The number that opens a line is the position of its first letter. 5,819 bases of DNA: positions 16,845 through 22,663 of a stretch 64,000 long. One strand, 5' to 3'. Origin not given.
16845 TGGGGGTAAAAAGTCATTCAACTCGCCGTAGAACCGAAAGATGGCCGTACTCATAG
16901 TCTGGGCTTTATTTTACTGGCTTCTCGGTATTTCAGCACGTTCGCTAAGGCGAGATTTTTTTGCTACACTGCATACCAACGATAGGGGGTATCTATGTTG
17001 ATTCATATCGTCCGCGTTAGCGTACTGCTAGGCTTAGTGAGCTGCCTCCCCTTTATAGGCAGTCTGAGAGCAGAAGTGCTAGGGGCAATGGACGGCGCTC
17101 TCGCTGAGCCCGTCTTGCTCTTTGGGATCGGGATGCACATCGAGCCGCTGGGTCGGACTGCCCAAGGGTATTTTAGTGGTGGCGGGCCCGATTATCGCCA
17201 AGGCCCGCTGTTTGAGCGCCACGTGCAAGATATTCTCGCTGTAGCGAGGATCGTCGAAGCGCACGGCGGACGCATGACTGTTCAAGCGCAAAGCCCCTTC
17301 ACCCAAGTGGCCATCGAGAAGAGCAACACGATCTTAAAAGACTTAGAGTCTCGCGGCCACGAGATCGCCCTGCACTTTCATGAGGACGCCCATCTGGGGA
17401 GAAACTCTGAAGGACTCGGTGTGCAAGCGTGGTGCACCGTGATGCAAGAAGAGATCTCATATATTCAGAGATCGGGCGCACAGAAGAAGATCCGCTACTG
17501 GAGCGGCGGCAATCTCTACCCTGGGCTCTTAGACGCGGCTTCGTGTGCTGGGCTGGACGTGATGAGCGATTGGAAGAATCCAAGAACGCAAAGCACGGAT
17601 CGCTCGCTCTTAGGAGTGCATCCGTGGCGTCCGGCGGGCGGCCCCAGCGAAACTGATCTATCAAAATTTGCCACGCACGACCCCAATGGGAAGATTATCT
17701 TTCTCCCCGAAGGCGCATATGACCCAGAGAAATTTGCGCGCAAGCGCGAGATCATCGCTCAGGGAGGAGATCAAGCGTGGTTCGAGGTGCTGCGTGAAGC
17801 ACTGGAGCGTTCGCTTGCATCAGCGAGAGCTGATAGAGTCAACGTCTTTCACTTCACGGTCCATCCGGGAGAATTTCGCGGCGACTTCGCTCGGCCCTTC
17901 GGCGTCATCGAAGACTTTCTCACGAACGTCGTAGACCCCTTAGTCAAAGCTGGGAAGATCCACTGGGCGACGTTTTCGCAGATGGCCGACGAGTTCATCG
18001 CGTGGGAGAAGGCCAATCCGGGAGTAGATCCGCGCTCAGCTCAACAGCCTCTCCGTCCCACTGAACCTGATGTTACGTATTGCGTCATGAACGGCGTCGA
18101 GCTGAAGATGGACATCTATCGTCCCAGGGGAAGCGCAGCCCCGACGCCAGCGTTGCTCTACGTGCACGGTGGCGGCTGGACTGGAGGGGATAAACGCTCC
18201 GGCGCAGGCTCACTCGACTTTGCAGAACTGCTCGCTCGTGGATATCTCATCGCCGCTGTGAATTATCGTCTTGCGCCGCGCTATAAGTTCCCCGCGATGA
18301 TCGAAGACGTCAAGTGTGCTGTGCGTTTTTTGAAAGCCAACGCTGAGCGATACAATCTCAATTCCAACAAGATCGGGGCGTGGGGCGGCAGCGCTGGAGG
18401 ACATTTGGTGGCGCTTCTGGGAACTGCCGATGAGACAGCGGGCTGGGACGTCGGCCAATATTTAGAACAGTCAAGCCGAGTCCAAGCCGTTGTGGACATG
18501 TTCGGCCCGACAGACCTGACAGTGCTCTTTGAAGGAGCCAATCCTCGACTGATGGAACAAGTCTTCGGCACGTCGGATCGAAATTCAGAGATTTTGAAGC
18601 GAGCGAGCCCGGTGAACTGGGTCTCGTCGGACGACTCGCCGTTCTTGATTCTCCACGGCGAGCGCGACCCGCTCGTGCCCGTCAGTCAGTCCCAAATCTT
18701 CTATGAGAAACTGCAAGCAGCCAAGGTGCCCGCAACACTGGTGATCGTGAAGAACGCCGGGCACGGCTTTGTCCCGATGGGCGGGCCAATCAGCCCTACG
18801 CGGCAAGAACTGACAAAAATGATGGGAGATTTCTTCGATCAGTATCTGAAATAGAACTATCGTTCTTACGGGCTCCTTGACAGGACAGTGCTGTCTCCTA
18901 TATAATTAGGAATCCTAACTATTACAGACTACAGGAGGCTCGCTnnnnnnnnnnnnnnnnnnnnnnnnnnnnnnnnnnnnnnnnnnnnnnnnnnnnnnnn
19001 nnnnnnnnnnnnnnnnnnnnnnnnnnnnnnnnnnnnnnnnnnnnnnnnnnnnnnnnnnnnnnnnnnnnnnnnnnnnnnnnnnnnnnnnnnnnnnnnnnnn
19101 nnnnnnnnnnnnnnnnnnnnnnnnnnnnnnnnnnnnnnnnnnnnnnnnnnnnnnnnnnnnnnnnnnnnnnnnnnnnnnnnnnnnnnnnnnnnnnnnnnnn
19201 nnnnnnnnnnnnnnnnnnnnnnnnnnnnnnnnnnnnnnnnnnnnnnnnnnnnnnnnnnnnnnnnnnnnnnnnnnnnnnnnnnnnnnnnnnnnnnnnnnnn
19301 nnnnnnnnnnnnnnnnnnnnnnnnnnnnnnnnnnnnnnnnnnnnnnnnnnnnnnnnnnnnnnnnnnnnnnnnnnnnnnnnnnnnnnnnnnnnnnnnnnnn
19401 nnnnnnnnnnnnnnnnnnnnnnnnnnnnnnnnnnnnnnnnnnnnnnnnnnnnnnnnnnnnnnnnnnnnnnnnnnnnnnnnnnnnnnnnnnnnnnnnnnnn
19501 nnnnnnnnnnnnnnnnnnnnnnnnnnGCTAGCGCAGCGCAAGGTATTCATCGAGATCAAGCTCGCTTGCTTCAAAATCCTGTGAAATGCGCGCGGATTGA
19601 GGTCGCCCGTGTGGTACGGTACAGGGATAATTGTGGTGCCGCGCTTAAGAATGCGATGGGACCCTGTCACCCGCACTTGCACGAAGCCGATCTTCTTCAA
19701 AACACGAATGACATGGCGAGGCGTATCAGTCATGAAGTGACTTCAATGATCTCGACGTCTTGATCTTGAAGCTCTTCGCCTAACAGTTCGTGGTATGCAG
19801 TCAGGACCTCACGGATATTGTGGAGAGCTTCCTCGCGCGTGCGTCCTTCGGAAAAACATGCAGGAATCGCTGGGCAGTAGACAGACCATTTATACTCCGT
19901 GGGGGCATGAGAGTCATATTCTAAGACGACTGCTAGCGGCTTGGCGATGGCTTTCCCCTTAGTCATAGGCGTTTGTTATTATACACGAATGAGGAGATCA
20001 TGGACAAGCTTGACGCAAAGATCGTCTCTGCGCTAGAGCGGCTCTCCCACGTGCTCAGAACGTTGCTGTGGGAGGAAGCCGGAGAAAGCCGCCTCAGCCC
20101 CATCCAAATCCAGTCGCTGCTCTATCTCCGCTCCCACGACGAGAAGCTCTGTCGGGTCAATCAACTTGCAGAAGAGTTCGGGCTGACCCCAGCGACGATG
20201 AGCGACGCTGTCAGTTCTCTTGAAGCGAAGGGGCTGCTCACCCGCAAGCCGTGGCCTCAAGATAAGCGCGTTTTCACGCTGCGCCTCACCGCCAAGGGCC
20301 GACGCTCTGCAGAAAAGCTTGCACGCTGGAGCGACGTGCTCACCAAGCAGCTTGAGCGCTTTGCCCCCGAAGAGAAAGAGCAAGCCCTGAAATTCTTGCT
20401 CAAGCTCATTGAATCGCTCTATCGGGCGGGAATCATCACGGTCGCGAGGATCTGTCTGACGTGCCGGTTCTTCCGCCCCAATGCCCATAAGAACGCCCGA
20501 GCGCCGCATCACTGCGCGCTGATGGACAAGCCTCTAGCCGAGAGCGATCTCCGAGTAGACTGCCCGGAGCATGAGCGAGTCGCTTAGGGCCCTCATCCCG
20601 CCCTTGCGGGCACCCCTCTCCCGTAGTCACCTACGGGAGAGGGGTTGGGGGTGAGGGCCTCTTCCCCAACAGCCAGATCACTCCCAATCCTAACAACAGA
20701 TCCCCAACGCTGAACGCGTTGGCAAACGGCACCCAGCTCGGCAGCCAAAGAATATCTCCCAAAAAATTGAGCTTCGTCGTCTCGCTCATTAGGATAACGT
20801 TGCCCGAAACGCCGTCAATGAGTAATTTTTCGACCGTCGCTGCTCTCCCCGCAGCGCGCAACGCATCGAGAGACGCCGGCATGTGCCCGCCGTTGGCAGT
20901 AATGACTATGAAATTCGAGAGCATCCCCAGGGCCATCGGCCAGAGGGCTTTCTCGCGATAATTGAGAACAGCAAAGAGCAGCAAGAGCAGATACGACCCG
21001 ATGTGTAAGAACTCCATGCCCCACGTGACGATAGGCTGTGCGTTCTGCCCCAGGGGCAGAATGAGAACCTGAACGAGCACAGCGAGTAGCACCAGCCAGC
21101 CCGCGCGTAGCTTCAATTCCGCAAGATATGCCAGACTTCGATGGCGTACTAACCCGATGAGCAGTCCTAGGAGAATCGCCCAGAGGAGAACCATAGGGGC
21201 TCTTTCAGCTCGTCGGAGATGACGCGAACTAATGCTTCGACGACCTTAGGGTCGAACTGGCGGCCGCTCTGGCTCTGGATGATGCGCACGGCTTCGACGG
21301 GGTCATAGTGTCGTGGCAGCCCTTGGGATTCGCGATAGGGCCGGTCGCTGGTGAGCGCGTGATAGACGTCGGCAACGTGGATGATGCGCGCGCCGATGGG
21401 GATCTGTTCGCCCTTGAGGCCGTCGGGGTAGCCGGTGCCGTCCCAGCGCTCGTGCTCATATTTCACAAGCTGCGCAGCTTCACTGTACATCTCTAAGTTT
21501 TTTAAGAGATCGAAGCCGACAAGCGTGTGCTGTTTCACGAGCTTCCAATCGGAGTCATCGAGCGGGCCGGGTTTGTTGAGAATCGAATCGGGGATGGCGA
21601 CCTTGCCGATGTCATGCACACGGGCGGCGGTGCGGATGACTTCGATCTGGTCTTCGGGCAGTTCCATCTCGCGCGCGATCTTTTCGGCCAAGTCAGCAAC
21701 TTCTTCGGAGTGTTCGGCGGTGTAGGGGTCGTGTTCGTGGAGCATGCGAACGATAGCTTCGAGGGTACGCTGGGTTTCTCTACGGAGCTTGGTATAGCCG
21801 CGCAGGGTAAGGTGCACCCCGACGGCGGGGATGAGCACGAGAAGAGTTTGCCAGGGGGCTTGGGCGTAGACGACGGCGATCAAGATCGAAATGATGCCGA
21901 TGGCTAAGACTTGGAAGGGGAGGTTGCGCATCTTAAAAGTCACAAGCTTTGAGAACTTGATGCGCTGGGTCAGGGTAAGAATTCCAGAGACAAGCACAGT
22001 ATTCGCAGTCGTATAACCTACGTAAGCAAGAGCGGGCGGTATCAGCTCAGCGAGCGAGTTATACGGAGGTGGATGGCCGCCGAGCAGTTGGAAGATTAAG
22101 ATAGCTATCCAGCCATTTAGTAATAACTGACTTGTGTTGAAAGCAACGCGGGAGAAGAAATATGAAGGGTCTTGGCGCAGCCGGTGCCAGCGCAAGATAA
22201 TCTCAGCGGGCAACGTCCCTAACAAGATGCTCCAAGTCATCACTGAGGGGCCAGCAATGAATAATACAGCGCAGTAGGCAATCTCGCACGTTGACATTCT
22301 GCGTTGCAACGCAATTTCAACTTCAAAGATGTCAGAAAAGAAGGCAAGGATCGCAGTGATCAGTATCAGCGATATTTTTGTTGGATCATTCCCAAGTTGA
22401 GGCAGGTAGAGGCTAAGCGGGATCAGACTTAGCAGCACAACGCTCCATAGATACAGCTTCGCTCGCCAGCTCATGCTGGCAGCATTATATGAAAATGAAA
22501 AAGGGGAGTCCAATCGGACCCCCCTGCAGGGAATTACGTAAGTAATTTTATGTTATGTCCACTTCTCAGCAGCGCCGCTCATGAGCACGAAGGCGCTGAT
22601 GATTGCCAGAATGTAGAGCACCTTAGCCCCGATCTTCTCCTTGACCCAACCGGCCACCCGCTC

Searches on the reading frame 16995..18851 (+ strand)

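Call 34: search_protein_families(library=pfam, proteins=[window:16995-18851:+], max_evalue=0.00001)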
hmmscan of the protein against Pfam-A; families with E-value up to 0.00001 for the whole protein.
window:16995-18851:+ (619 aa): 6 families
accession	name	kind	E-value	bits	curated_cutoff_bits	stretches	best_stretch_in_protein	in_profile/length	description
PF20434.5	BD-FAE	-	6.6e-62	209.2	26.8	1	372-573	1-215/215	BD-FAE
PF07859.19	Abhydrolase_3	-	2.1e-23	83.7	25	1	387-593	1-209/210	alpha/beta hydrolase fold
PF00326.27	Peptidase_S9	-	5e-16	59.3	22.6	1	437-619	46-211/213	Prolyl oligopeptidase family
PF00135.34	COesterase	-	3.2e-07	30.1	27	1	370-481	86-206/515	Carboxylesterase family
PF12146.15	Hydrolase_4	-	2e-06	27.8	27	0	541-591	191-233/239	Serine aminopeptidase, S33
PF01738.24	DLH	-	3.6e-06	27.2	21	0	539-598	135-194/217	Dienelactone hydrolase family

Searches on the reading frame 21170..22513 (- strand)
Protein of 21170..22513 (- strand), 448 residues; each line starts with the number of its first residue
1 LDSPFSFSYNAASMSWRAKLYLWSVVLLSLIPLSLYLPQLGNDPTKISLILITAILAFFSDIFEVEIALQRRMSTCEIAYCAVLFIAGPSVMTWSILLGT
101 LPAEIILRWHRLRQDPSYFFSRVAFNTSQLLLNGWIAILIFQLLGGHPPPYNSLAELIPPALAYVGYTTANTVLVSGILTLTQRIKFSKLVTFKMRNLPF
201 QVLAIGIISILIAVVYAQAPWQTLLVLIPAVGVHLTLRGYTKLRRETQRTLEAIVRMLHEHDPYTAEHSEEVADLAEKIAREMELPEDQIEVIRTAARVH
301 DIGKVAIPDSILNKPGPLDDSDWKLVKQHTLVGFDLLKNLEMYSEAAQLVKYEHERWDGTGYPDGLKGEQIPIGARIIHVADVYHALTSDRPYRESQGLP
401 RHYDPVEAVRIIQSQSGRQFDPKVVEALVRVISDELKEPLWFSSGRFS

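Call 34: search_protein_families(library=pfam, proteins=[window:21170-22513:-], max_evalue=0.00001)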
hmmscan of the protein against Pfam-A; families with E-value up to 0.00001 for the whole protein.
window:21170-22513:- (448 aa): 2 families
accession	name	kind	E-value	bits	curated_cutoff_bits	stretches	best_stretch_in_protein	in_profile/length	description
PF13487.12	HD_5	-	6.8e-40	137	27.2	1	254-424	3-170/170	HD domain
PF01966.28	HD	-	2.2e-23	83.2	22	1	265-386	1-115/116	HD domain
